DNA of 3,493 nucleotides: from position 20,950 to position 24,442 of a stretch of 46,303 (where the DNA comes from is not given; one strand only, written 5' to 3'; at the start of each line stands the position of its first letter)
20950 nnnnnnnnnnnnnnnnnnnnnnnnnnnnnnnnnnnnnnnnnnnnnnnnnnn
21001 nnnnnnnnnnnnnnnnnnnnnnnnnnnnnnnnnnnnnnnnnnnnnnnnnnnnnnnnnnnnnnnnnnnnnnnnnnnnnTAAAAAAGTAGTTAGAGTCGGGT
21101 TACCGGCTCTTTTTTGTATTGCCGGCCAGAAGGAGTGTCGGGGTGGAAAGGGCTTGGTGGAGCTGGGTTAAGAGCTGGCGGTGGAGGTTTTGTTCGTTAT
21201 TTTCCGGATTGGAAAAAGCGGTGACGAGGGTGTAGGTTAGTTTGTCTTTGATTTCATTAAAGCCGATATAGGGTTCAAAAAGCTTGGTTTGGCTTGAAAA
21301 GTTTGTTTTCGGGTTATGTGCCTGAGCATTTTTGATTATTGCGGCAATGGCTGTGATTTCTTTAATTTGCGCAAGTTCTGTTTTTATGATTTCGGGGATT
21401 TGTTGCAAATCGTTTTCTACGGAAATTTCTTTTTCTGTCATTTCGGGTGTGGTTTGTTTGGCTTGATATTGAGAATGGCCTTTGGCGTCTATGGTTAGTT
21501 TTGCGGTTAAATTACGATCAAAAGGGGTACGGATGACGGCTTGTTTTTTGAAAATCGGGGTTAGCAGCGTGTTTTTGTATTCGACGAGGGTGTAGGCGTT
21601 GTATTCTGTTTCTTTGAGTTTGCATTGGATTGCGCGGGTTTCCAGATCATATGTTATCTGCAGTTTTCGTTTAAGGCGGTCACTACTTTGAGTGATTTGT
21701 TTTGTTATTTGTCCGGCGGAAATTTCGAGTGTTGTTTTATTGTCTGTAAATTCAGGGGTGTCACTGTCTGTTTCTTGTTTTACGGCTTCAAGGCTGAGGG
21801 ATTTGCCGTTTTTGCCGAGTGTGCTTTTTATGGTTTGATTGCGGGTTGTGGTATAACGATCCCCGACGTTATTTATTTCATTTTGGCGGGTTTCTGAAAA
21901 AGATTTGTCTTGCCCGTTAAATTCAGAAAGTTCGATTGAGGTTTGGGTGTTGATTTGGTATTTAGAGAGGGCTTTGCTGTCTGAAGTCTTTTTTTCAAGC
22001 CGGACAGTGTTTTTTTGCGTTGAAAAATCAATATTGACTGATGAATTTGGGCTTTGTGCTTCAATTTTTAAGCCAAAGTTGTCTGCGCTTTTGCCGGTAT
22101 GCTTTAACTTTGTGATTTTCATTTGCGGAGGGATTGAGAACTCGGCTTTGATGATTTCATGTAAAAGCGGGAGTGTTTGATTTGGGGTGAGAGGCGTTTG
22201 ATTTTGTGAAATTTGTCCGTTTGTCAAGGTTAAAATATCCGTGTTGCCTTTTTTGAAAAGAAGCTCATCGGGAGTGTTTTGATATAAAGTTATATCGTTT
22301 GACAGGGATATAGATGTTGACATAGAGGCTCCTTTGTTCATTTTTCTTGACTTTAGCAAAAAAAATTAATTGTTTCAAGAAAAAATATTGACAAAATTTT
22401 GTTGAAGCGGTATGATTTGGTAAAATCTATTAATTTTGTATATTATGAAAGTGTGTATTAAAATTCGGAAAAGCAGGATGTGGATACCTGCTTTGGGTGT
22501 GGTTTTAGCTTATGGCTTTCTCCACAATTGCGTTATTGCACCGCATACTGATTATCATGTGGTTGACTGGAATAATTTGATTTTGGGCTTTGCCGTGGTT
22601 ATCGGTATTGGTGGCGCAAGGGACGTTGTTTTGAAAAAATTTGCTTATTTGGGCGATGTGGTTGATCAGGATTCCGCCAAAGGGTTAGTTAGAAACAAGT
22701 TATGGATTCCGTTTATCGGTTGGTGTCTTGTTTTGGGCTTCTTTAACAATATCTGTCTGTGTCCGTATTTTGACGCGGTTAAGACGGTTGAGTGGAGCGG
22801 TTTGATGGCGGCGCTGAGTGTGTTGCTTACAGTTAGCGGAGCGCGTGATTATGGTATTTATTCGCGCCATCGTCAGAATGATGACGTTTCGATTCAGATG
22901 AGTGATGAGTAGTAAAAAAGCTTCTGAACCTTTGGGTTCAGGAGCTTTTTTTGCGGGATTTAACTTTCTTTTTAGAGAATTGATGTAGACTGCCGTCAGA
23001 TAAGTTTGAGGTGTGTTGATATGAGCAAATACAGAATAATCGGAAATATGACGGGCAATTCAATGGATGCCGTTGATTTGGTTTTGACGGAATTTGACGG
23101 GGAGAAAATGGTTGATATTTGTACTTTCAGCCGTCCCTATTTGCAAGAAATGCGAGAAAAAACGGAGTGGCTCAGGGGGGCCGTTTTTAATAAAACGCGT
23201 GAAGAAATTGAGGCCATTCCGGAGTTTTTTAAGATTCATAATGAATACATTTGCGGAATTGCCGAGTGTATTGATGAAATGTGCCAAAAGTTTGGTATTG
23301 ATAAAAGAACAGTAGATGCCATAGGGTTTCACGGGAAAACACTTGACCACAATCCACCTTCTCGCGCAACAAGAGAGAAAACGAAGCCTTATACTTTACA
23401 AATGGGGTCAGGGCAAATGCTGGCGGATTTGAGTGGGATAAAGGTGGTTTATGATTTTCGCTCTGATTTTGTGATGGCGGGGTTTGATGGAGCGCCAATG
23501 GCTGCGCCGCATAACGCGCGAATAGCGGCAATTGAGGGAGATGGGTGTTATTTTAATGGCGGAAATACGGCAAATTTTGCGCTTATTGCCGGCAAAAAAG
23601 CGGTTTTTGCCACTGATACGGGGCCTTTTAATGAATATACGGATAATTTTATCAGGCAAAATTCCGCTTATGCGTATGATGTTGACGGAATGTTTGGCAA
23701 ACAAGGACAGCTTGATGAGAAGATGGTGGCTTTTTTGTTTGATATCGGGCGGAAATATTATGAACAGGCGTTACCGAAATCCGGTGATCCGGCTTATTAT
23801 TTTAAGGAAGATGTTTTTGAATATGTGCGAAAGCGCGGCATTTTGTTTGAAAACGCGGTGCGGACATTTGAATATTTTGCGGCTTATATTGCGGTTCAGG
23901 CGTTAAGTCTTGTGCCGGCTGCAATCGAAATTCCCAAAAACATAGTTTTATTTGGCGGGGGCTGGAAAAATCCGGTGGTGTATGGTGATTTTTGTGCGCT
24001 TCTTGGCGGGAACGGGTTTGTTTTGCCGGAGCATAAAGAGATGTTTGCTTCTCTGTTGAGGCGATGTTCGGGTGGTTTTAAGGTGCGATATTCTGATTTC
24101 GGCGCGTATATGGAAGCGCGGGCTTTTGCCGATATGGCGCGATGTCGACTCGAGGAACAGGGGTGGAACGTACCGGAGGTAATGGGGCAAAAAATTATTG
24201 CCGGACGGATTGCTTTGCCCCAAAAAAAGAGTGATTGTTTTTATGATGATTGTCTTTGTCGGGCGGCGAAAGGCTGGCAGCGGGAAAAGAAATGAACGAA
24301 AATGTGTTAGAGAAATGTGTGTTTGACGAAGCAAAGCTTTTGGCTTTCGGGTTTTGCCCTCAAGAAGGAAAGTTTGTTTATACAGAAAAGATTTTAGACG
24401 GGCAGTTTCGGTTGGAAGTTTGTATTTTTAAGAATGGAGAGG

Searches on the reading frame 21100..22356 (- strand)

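Call 47: search_protein_families(library=pfam, proteins=[window:21100-22356:-], max_evalue=0.01)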
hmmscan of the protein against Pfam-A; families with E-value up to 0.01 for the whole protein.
window:21100-22356:- (418 aa): 1 family
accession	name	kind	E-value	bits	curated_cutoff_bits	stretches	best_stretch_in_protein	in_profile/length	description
PF11855.13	DUF3375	-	0.0076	15.6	28.6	0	187-330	260-409/474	Protein of unknown function (DUF3375)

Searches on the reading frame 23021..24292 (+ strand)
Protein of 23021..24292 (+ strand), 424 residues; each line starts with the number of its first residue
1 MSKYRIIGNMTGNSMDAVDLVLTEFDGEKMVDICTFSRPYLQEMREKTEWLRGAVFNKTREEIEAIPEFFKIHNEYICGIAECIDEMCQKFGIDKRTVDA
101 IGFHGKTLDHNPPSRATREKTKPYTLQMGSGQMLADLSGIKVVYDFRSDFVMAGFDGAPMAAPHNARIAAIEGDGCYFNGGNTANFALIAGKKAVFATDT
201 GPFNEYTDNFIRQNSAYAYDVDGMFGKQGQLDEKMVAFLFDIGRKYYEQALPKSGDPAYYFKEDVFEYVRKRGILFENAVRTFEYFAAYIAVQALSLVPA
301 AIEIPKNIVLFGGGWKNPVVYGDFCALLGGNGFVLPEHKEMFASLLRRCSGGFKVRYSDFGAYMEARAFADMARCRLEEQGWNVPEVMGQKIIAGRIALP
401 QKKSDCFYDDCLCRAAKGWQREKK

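Call 51: find_encoding_contigs(protein=window:23021-24292:+, flank=10000, max_places=8)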
Protein window:23021-24292:+ (424 aa): 7 contigs read that carry it; 6 places shown.
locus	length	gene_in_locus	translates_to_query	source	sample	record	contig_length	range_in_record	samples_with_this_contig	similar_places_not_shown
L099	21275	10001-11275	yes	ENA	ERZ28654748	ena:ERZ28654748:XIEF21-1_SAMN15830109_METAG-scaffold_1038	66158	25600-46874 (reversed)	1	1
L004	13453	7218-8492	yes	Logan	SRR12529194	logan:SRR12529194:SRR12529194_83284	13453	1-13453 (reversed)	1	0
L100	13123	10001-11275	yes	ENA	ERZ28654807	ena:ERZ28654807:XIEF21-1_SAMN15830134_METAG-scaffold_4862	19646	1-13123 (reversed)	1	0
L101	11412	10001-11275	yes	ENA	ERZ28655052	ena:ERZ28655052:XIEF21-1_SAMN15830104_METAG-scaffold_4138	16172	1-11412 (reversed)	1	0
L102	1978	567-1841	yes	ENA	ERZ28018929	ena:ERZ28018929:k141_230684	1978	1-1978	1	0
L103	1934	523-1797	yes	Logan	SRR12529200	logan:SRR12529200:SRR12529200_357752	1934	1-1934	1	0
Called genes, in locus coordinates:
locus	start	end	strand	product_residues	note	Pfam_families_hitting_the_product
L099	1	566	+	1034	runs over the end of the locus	PF00873:ACR_tran, PF03176:MMPL, PF02355:SecD_SecF_C (weak), PF03176:MMPL (weak)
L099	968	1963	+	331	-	PF00535:Glycos_transf_2, PF10111:Glyco_tranf_2_2, PF13641:Glyco_tranf_2_3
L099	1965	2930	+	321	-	PF01073:3Beta_HSD, PF01370:Epimerase, PF02719:Polysacc_synt_2 (faint), PF07993:NAD_binding_4 (faint), PF16363:GDP_Man_Dehyd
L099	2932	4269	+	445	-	PF02558:ApbA (weak), PF03446:NAD_binding_2 (weak), PF03721:UDPG_MGDP_dh_N, PF03807:F420_oxidored (faint), PF00984:UDPG_MGDP_dh, PF03720:UDPG_MGDP_dh_C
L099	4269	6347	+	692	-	PF00535:Glycos_transf_2, PF10111:Glyco_tranf_2_2, PF13641:Glyco_tranf_2_3, PF01501:Glyco_transf_8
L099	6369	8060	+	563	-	PF13589:HATPase_c_3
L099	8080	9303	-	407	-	-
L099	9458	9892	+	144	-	-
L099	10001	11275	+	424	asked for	PF03702:AnmK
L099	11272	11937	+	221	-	PF04237:YjbR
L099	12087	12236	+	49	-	PF13978:DUF4223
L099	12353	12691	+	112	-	-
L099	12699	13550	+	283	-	PF24827:AstE_AspA_cat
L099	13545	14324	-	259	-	PF00583:Acetyltransf_1 (weak)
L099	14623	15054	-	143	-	-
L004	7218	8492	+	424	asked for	PF03702:AnmK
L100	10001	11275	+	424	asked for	PF03702:AnmK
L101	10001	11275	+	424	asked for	PF03702:AnmK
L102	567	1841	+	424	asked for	PF03702:AnmK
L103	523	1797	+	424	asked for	PF03702:AnmK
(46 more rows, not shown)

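Call 90: search_dna_similar(query=window:23021-24292:+, collection=plasmids, mode=protein, max_rows=12)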
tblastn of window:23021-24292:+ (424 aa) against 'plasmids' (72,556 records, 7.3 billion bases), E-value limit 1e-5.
Records with a match: 142; places in all: 144; records where one place covers at least 80% of the query: 64.
Best place of each record, by identity: <60% 142.
By first word of the organism name: Deinococcus 18; Rhizobium 15; Pseudoalteromonas 14; Clostridium 9; Priestia 9; Klebsiella 6; Paracoccus 5; Escherichia 4; Halorussus 4; Acinetobacter 4; and 36 more.
By predicted mobility (MOB-suite, as given by PLSDB): non-mobilizable 122; mobilizable 12; conjugative 8.
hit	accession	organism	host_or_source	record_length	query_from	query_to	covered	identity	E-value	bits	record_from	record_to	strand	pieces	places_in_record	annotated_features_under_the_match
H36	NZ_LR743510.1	Methylobacterium bullatum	-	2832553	1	401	95%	28.3%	6e-29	127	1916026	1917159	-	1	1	none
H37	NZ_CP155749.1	Sphingomonas parapaucimobilis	Chinese cabbage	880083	7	389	90%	28.9%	2e-33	140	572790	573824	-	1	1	anhydro-N-acetylmuramic acid kinase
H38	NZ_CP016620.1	Microvirga ossetica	Vicia alpestris,cell culture,nodules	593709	1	399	94%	27.6%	5e-27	121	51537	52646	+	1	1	anhydro-N-acetylmuramic acid kinase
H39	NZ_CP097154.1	Deinococcus sp. QL22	-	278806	5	413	96%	26.9%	3e-15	86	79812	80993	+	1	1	anhydro-N-acetylmuramic acid kinase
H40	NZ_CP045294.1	Paenibacillus guangzhouensis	cell culture,forest soil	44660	6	424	99%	25.4%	8e-18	94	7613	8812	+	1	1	anhydro-N-acetylmuramic acid kinase | GNAT family N-acetyltransferase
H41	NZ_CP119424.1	Photobacterium sp. DA100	-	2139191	1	394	93%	26.6%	6e-27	121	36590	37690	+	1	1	none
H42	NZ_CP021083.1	Deinococcus ficus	Ficus religiosa L.,cell ...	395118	5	401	94%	26.2%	1e-11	74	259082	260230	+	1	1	anhydro-N-acetylmuramic acid kinase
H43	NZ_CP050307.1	Rhizobium lusitanum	Oxytropis pumilio,cell culture,root ...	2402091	1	342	81%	30.3%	1e-31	135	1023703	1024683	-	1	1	none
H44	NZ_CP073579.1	Photobacterium sp. GJ3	-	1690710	1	394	93%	26.3%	3e-29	128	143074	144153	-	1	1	record has no annotation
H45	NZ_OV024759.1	Deinococcus radiodurans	-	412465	1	400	94%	25.9%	3e-15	86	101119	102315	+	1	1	anhydro-N-acetylmuramic acid kinase | GntR family transcriptional regulator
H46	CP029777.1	Deinococcus actinosclerus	mixed culture,wastewater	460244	5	382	89%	27.3%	8e-16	87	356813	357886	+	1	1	anhydro-N-acetylmuramic acid kinase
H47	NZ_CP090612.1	Escherichia coli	pig,lung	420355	1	397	94%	25.9%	2e-26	119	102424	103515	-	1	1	anmK: anhydro-N-acetylmuramic acid kinase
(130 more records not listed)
